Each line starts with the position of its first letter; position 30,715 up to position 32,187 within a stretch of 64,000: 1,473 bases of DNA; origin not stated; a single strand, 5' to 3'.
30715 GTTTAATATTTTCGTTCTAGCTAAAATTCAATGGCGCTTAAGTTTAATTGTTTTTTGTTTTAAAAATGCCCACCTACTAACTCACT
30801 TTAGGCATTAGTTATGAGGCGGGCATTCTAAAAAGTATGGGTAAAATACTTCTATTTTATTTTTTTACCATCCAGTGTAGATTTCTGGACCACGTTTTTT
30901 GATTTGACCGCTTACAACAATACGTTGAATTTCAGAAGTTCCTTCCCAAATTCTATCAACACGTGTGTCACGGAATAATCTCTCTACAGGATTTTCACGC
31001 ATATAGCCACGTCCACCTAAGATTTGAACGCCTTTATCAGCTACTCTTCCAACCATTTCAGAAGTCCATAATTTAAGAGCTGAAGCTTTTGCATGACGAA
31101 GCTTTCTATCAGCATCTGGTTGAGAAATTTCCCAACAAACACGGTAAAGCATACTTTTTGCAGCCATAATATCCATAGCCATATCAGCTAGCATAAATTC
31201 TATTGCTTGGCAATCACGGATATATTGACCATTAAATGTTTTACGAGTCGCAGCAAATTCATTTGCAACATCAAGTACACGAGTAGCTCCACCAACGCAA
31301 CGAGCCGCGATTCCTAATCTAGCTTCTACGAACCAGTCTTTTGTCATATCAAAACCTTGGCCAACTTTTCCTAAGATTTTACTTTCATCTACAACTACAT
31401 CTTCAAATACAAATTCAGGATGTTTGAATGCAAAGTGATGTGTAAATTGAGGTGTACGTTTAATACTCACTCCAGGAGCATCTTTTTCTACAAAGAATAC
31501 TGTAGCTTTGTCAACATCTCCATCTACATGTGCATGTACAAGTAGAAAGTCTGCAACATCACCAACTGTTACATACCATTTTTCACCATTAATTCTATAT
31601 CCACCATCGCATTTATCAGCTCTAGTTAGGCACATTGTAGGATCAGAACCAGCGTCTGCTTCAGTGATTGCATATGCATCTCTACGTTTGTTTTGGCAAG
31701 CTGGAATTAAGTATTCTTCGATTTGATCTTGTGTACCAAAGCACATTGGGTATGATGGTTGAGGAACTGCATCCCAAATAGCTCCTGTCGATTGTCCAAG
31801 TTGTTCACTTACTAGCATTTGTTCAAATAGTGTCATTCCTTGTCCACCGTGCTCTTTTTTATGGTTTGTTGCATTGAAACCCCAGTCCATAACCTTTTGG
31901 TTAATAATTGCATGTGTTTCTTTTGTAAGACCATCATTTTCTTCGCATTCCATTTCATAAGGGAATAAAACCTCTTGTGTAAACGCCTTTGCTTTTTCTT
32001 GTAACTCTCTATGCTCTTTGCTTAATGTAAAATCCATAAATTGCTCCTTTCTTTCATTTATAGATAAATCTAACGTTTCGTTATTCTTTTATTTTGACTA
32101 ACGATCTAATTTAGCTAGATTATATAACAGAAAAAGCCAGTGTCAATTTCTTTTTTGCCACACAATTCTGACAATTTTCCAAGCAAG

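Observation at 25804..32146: CaiA-like flavoenzyme / BCCT / twin CaiB CoA-transferases / ferredoxin / thioesterase cluster: candidate gamma-butyrobetaine-to-trimethylamine (bbu/gbu-type) pathway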

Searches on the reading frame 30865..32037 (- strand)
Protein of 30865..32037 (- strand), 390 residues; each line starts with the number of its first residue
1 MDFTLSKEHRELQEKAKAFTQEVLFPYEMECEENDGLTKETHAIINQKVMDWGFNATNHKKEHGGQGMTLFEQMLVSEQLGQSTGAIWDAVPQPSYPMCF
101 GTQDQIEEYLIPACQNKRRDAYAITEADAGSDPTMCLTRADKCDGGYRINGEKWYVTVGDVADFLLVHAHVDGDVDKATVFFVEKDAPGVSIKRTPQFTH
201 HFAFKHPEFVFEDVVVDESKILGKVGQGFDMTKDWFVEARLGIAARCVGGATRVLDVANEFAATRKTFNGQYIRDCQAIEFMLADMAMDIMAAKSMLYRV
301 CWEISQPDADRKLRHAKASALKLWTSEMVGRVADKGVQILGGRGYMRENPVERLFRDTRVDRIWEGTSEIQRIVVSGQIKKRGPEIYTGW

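Call 3: search_protein_families(library=pfam, proteins=[window:30865-32037:-])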
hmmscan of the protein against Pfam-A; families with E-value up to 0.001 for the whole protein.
window:30865-32037:- (390 aa): 5 families
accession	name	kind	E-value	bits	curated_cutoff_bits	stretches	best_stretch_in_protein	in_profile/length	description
PF00441.29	Acyl-CoA_dh_1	-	1.4e-39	136.1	22.4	1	226-376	1-146/150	Acyl-CoA dehydrogenase, C-terminal domain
PF08028.16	Acyl-CoA_dh_2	-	4.6e-20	72.7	22.7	1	241-368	1-133/134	Acyl-CoA dehydrogenase, C-terminal domain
PF02770.24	Acyl-CoA_dh_M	-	3e-16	59.8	33.3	1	121-214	1-97/97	Acyl-CoA dehydrogenase, middle domain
PF02771.21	Acyl-CoA_dh_N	-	1.1e-11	45.6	22.9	1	6-115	1-111/113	Acyl-CoA dehydrogenase, N-terminal domain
PF22924.1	ACOX_C_alpha1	-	5.2e-07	30.1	27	1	284-369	73-158/169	Acyl-CoA oxidase, C-alpha1 domain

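Call 4: search_protein_families(library=ncbifam, proteins=[window:30865-32037:-])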
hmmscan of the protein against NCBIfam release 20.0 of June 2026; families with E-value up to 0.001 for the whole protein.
window:30865-32037:- (390 aa): 21 families
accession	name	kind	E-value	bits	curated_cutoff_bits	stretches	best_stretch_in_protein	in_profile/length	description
NF042972.1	AcrlCoAredClosAcrC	equivalog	2.5e-63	214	640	1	1-379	1-376/378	acryloyl-CoA reductase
NF058590.1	AcCoDHFadEBacil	equivalog_domain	7e-58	196.6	600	1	5-382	21-413/586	acyl-CoA dehydrogenase FadE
NF053553.1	prodigi_MBC_PigA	equivalog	1.3e-51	175.9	500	1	1-378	1-378/381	prodigiosin MBC biosynthesis dehydrogenase PigA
NF043006.1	CyhCrbnylCoADH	equivalog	1.6e-49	168.9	650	1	94-381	93-377/380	cyclohexane-1-carbonyl-CoA dehydrogenase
NF008997.0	PRK12341.1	equivalog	1e-48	166.3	537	1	1-381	1-378/382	acyl-CoA dehydrogenase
NF042439.1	SulpropCoADesulf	equivalog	2.7e-47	161.3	600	1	38-379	23-370/379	3-sulfinopropanoyl-CoA desulfinase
NF045552.1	GlutCoADH_Des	equivalog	8.5e-46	156.9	470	1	1-376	1-376/387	glutaryl-CoA dehydrogenase Acd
NF002885.1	PRK03354.1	equivalog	7e-43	147.1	540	1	1-380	1-374/378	crotonobetainyl-CoA dehydrogenase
NF045652.1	ProlPCPDhRedW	equivalog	2e-37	128.9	650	1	53-375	44-369/376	L-prolyl-[peptidyl-carrier protein] dehydrogenase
NF052270.1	Staph_DH_FadE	equivalog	2.3e-27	95.8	600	1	101-379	121-393/400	acyl-CoA dehydrogenase FadE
TIGR03207.1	cyc_hxne_CoA_dh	equivalog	8.8e-26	90.5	575.35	1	5-376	1-368/372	cyclohexanecarboxyl-CoA dehydrogenase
TIGR03203.1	pimD_small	equivalog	1e-19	70.9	652.7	1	2-360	1-358/378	pimeloyl-CoA dehydrogenase small subunit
NF037942.1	ac_ACP_DH_MbtN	equivalog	1.7e-15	56.6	700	1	122-377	113-363/376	mycobactin biosynthesis acyl-ACP dehydrogenase MbtN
NF049984.1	Rv1679_FadE16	equivalog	3.2e-15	56.3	600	1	121-368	108-354/371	Rv1679 family acyl-CoA dehydrogenase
NF008594.0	PRK11561.1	equivalog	5.3e-15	54.7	545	1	121-375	181-435/540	isovaleryl-CoA dehydrogenase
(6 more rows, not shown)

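Call 11: find_homologous_proteins(query=window:30865-32037:-, max_evalue=1e-30)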
Query window:30865-32037:- (390 aa): 7995 proteins with E <= 1e-30 among 8000 candidates; the best 120 are listed.
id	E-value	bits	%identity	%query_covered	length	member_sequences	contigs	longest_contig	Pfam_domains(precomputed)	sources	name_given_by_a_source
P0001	4.8e-242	821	90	100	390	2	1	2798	PF02770.25,PF22924.2,PF00441.30,PF08028.17,PF02771.22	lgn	-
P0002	3.0e-237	805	89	100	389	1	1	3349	PF02770.25,PF22924.2,PF00441.30,PF08028.17,PF02771.22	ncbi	-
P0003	5.5e-234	795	87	100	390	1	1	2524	PF02770.25,PF22924.2,PF00441.30,PF08028.17,PF02771.22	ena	-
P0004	3.9e-233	792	87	100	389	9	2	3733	PF02770.25,PF22924.2,PF00441.30,PF08028.17,PF02771.22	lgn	-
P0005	8.1e-233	791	87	100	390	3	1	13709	PF02770.25,PF22924.2,PF00441.30,PF08028.17,PF02771.22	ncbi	-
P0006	2.2e-232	789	87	100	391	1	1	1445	PF02770.25,PF22924.2,PF00441.30,PF08028.17,PF02771.22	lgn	-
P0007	2.4e-231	786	85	100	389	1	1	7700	PF02770.25,PF22924.2,PF00441.30,PF08028.17,PF02771.22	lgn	-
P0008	2.8e-231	786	86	100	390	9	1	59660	PF02770.25,PF22924.2,PF00441.30,PF08028.17,PF02771.22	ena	-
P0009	3.2e-231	786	87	100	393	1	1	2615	PF02770.25,PF22924.2,PF00441.30,PF08028.17,PF02771.22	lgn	-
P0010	4.6e-231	785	87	100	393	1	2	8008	PF02770.25,PF22924.2,PF00441.30,PF08028.17,PF02771.22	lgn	-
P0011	5.1e-231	785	86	100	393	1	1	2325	PF02770.25,PF22924.2,PF00441.30,PF08028.17,PF02771.22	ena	-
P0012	1.2e-230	784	87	100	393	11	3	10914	PF02770.25,PF22924.2,PF00441.30,PF08028.17,PF02771.22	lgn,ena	-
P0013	2.9e-230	782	86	100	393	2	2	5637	PF02770.25,PF22924.2,PF00441.30,PF08028.17,PF02771.22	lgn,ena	-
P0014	5.1e-230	782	84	100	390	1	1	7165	PF02770.25,PF22924.2,PF00441.30,PF08028.17,PF02771.22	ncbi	-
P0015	1.4e-229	780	87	100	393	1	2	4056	PF02770.25,PF22924.2,PF00441.30,PF08028.17,PF02771.22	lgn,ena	-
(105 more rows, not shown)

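Call 16: search_solved_structures(query=window:30865-32037:-, max_evalue=1e-20)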
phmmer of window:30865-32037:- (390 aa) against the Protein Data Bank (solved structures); distinct sequences matched with E-value up to 1e-20: 63 (the best 60 are shown).
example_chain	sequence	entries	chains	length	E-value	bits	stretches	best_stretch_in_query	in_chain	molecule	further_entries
1ukw_A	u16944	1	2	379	2.8e-55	191.5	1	1-378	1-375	acyl-CoA dehydrogenase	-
4p13_A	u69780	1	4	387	5.1e-52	180.7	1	3-377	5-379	Medium-chain specific acyl-CoA dehydrogenase, mitochondrial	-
1ege_A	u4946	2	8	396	1.4e-51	179.3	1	3-377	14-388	MEDIUM CHAIN ACYL-COA DEHYDROGENASE | Acyl-CoA dehydrogenase, medium-chain specific, mitochondrial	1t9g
2a1t_A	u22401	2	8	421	1.8e-51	178.9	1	3-377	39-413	Acyl-CoA dehydrogenase, medium-chain specific, mitochondrial precursor | Medium-chain specific acyl-CoA dehydrogenase, mitochondrial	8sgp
3mdd_A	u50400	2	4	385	5.3e-51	177.4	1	2-377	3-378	MEDIUM CHAIN ACYL-COA DEHYDROGENASE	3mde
1udy_A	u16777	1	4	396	5.7e-51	177.3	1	2-377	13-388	Acyl-CoA dehydrogenase, medium-chain specific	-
1egc_A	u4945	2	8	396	1.9e-50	175.6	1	3-377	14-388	MEDIUM CHAIN ACYL-COA DEHYDROGENASE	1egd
6fah_C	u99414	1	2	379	1e-49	173.2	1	6-381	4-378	Caffeyl-CoA reductase-Etf complex subunit CarC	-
8i4p_A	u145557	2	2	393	1.5e-47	166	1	6-382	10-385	Acyl-CoA dehydrogenase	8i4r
7w0j_A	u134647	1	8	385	2.2e-47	165.5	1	6-381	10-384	Acyl-CoA dehydrogenase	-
5ol2_C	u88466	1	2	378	8.1e-46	160.3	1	6-380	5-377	Acyl-CoA dehydrogenase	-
4l1f_A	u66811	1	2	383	4.3e-45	158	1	1-378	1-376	Acyl-CoA dehydrogenase domain protein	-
2dvl_A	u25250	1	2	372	1.5e-44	156.1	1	4-379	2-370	Acyl-CoA dehydrogenase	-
3pfd_A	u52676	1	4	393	3.2e-44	155.1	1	3-377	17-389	Acyl-CoA dehydrogenase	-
2z1q_A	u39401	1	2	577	7.5e-43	150.6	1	10-382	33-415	Acyl-CoA dehydrogenase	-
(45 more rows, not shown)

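Call 22: find_related_loci(query=A1, collection=genome_contigs, flank=10000)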
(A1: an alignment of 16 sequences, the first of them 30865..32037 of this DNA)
Query A1 (390 aa) in genome_contigs; peptide patterns used: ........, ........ (x = any residue, [..] = any of these).
284 stretches matched a pattern; 259 encode a relative of the query (tblastn E <= 1e-3); the best 80 are kept; 80 distinct loci.
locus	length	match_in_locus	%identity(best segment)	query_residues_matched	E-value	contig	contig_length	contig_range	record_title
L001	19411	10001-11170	96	1-390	0e+0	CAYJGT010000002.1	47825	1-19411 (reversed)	MAG TPA_asm: uncultured Oscillospiraceae bacterium isolate ERP123703_co1_81 genome assembly, contig: NODE_681_length_478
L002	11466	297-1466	90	1-390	0e+0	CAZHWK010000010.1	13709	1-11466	MAG TPA_asm: uncultured Oscillospiraceae bacterium isolate SRP335695_co1_28 genome assembly, contig: NODE_2079_length_13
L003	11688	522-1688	86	1-390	0e+0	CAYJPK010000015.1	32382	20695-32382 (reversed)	MAG TPA_asm: uncultured Desulfovibrionaceae bacterium isolate ERP123703_co3_321 genome assembly, contig: NODE_1459_lengt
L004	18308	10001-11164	86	1-390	0e+0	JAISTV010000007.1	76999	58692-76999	MAG: Eubacteriales Family XIII. Incertae Sedis bacterium isolate Md513_bin33 k119_1047792, whole genome shotgun sequence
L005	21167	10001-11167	86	1-390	0e+0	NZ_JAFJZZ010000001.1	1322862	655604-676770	Clostridium aminobutyricum strain DSM 2634 1, whole genome shotgun sequence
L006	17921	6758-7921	86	1-390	0e+0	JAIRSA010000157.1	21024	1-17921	MAG: Eubacteriales Family XIII. Incertae Sedis bacterium isolate Ct408_bin15 k119_4981209, whole genome shotgun sequence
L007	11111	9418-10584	85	1-390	0e+0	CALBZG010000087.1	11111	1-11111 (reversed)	MAG TPA_asm: uncultured Clostridia bacterium isolate SRR3330210_bin.117_CONCOCT_v1.1_MAG genome assembly, contig: ERZ724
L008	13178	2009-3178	85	1-390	0e+0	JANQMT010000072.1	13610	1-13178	MAG: Clostridia bacterium isolate PL25b_bin.38 k99_2477930, whole genome shotgun sequence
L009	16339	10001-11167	86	1-390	0e+0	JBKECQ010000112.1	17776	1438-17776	MAG: Aminipila sp. isolate VLC_042 k121_9989787, whole genome shotgun sequence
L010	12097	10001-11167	86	1-390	0e+0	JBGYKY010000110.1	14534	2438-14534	MAG: Bacillota bacterium isolate Z2-55_MAG_12 Z2-55__78685, whole genome shotgun sequence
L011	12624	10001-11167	85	1-390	0e+0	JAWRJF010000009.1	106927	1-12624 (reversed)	MAG: Anaerovoracaceae bacterium isolate ADS23 c_000000013316, whole genome shotgun sequence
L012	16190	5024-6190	84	1-390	0e+0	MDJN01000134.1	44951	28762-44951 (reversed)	MAG: Epulopiscium sp. Nuni2H_MBin003 Nuni2HMBin003_219, whole genome shotgun sequence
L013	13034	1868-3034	84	1-390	0e+0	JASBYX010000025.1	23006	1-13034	MAG: Anaerovoracaceae bacterium isolate bin-67 c_000000002605, whole genome shotgun sequence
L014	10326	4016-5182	83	1-390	0e+0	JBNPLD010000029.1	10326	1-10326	Anaerovoracaceae bacterium SGI.195 HD314_28, whole genome shotgun sequence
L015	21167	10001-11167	83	1-390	0e+0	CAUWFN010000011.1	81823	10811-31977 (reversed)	MAG: uncultured Clostridia bacterium isolate SRS10476997__bin172 genome assembly, contig: SRS10476997_NODE_164_length_81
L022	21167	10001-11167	79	1-390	0e+0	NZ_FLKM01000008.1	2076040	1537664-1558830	Emergencia timonensis strain SN18, whole genome shotgun sequence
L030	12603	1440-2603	79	1-390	0e+0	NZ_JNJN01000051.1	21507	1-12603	Agathobaculum desmolans ATCC 43058 T363DRAFT_scaffold00049.49_C, whole genome shotgun sequence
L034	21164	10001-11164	77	1-390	0e+0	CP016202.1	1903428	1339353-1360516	Eubacterium minutum ATCC 700079 sequence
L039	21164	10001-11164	73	1-390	0e+0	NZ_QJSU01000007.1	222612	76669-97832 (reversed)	Psychrobacter fozii strain CECT 5889 Ga0244597_107, whole genome shotgun sequence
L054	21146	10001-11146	71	4-387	0e+0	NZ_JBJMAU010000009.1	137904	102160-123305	Anaerobacillus sp. MEB173 MEB173_assembly_contig_9, whole genome shotgun sequence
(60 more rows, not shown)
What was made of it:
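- One relative (L012) comes from a surgeonfish-gut Epulopiscium MAG, a different chemical environment (call 22).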

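Call 25: find_encoding_contigs(protein=window:30865-32037:-, flank=3000, max_places=4)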
Protein window:30865-32037:- (390 aa): no gene with exactly this product is on record in the collection.

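Call 34: search_protein_families(library=pfam, proteins=[L039:11161-13323:+, L039:8934-9728:-, L039:8138-8920:-, L039:7531-8130:-, L039:6527-7489:+, L039:16032-16928:-, L054:11179-13293:+, L054:8358-9134:+, L054:9119-9949:+, L054:6679-8052:+])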
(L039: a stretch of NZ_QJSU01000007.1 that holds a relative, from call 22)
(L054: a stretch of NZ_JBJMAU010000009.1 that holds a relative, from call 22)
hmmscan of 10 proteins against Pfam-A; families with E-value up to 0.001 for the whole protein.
L039:11161-13323:+ (720 aa): 3 families
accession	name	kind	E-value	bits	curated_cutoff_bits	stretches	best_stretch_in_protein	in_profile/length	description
PF13549.11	ATP-grasp_5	-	2.4e-54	184.5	27.6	1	501-718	5-221/221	ATP-grasp domain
PF13607.11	Succ_CoA_lig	-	5.2e-37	127.1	27.4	1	176-309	3-137/138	Succinyl-CoA ligase like flavodoxin domain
PF13380.12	CoA_binding_2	-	5.9e-11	43.3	22.8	1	60-155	26-114/116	CoA binding domain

L039:8934-9728:- (264 aa): 2 families
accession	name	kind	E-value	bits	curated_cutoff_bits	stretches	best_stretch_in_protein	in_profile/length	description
PF00378.25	ECH_1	-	1.2e-70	238.2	27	1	13-263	3-250/251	Enoyl-CoA hydratase/isomerase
PF16113.10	ECH_2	-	2.2e-32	113.3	27.2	1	18-216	3-201/335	Enoyl-CoA hydratase/isomerase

L039:8138-8920:- (260 aa): 4 families
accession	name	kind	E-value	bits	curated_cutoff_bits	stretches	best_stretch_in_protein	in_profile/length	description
PF13561.12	adh_short_C2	-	5.4e-53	180.4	27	1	22-251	6-235/236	Enoyl-(Acyl carrier protein) reductase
PF00106.31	adh_short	-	2.2e-44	151.7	26.6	1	13-201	1-189/195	short chain dehydrogenase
PF23441.1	SDR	-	1.7e-08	34.7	27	1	10-253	5-257/258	SDR-like rossmann domain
PF08659.16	KR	-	1.6e-07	31.8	22.6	1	14-133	2-125/180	KR domain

L039:7531-8130:- (199 aa): 3 families
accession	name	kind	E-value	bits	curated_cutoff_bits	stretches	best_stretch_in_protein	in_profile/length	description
PF00132.30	Hexapep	-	9.3e-15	54.1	27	2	91-125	1-35/36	Bacterial transferase hexapeptide (six repeats)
PF14602.12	Hexapep_2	-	8.1e-05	22.7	27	1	97-125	7-33/34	Hexapeptide repeat of succinyl-transferase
PF25084.1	LbH_EIF2B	-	0.00027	21.3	54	0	73-125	37-88/105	EIF2B subunit epsilon LbH domain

L039:6527-7489:+ (320 aa): 3 families
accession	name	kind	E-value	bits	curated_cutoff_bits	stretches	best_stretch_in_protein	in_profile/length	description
PF12833.13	HTH_18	-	1.5e-20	73.7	33.6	1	243-320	1-78/80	Helix-turn-helix domain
PF01965.30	DJ-1_PfpI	-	2.9e-07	30.9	26.6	1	95-181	78-164/165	DJ-1/PfpI family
PF00165.29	HTH_AraC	-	2.1e-06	28.2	26.6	0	285-318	7-39/42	Bacterial regulatory helix-turn-helix proteins, AraC family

L039:16032-16928:- (298 aa): 2 families
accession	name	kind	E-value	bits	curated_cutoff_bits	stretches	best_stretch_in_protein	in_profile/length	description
PF13354.11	Beta-lactamase2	-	1.8e-38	132.5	22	1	49-264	2-212/214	Beta-lactamase enzyme family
PF00144.29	Beta-lactamase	-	9e-34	117.5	27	1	38-283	3-327/329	Beta-lactamase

L054:11179-13293:+ (704 aa): 3 families
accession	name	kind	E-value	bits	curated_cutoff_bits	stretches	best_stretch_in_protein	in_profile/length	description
PF13549.11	ATP-grasp_5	-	4.9e-50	170.4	27.6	1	484-699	6-220/221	ATP-grasp domain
PF13607.11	Succ_CoA_lig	-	3.3e-33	114.8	27.4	1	157-291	3-138/138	Succinyl-CoA ligase like flavodoxin domain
PF13380.12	CoA_binding_2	-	4.8e-12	46.8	22.8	1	43-136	26-114/116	CoA binding domain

L054:8358-9134:+ (258 aa): 2 families
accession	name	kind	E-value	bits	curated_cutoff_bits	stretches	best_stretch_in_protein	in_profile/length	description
PF00378.25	ECH_1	-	5.5e-70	236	27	1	10-257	3-250/251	Enoyl-CoA hydratase/isomerase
PF16113.10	ECH_2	-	1.2e-31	110.9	27.2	1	15-212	3-203/335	Enoyl-CoA hydratase/isomerase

L054:9119-9949:+ (276 aa): 4 families
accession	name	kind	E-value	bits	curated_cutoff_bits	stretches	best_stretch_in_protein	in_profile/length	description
PF13561.12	adh_short_C2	-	2.9e-52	178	27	1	38-267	6-235/236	Enoyl-(Acyl carrier protein) reductase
PF00106.31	adh_short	-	2.1e-44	151.8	26.6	1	29-221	1-193/195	short chain dehydrogenase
PF08659.16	KR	-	2e-07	31.5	22.6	1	31-149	3-125/180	KR domain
PF23441.1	SDR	-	2.6e-07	30.8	27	1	29-268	8-256/258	SDR-like rossmann domain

L054:6679-8052:+ (457 aa): 11 families
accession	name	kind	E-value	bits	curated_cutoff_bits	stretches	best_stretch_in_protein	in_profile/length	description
PF00158.32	Sigma54_activat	-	2e-66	223.3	20.2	1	149-316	1-167/168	Sigma-54 interaction domain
PF25601.1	AAA_lid_14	-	1.4e-25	89.3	27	1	322-400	1-81/87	AAA+ ATPase lid domain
PF14532.12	Sigma54_activ_2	-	7e-22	78.6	25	1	152-321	3-138/138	Sigma-54 interaction domain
PF07728.20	AAA_5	-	7.5e-09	36.1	22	1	173-294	2-125/139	AAA domain (dynein-related subfamily)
PF18024.7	HTH_50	-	1.9e-08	34.3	27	1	412-454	4-46/50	Helix-turn-helix domain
PF07724.20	AAA_2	-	3.6e-07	30.8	27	1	171-300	4-133/166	AAA domain (Cdc48 subfamily)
PF00004.35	AAA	-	3.2e-06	28.1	21.2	1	173-306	1-121/131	ATPase family associated with various cellular activities (AAA)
PF00989.32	PAS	-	2.5e-05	24.7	22.6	1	22-61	5-44/113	PAS fold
PF08448.16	PAS_4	-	3.6e-05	24.4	23.1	1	24-67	1-44/110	PAS fold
PF13426.13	PAS_9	-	0.00022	21.9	27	0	31-119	4-97/103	PAS domain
PF13191.12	AAA_16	-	0.00025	22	32.6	1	155-223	8-83/167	AAA ATPase domain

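Call 51: search_dna_similar(query=window:30865-32037:-, collection=plasmids, mode=protein, max_evalue=1e-80, max_rows=25)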
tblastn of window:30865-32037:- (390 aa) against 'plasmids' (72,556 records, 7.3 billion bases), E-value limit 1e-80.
Records with a match: 2; places in all: 2; records where one place covers at least 80% of the query: 2.
Best place of each record, by identity: <60% 2.
By first word of the organism name: Paracoccaceae 1; Rhodococcus 1.
By predicted mobility (MOB-suite, as given by PLSDB): non-mobilizable 2.
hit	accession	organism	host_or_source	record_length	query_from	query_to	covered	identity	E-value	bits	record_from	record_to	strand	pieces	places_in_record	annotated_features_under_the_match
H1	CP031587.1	Paracoccaceae bacterium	Isolate culture,marine surface water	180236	1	388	99%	54.4%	5e-120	390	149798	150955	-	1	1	acdA_3: Acyl-CoA dehydrogenase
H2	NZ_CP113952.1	Rhodococcus sp. JS3073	culture,soil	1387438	1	383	98%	49.4%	7e-111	363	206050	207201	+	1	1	record has no annotation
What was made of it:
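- Tried and rejected: No bbuA-like gene above 55% identity occurs on plasmids in PLSDB (call 51).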
